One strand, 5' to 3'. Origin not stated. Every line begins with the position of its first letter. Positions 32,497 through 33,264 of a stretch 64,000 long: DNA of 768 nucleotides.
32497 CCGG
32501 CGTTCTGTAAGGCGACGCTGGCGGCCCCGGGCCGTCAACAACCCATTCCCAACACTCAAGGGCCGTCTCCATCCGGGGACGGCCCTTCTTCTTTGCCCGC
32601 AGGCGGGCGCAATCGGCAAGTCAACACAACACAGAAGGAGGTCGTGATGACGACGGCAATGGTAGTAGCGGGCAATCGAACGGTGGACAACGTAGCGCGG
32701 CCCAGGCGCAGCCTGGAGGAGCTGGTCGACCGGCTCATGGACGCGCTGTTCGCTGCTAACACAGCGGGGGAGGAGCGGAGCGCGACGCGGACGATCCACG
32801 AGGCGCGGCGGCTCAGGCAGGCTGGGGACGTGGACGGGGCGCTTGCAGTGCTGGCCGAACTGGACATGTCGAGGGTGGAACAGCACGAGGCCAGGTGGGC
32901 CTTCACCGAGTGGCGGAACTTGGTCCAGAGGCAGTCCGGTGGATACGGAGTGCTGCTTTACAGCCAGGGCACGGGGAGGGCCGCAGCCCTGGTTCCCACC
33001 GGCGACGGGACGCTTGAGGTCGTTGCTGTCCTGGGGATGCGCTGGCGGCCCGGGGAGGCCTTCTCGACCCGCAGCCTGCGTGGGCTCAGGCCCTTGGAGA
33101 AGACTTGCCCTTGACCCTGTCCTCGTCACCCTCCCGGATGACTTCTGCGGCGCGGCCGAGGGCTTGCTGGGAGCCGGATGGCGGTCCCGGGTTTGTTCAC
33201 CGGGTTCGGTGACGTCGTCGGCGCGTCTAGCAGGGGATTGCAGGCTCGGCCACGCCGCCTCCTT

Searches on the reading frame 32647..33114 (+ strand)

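Call 38: search_protein_families(library=ncbifam, proteins=[window:32647-33114:+], max_evalue=0.01)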
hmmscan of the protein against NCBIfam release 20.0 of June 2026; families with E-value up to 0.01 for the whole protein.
window:32647-33114:+ (155 aa): 1 family
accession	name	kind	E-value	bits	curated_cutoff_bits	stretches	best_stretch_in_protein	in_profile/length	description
TIGR02267.1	TIGR02267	domain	0.0017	18.8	60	1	46-72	76-102/123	DUSAM domain-containing protein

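Call 66: search_protein_families(library=padloc, proteins=[window:32647-33114:+], max_evalue=0.01)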
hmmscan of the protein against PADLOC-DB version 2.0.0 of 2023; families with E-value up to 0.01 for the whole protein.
window:32647-33114:+ (155 aa): 0 families
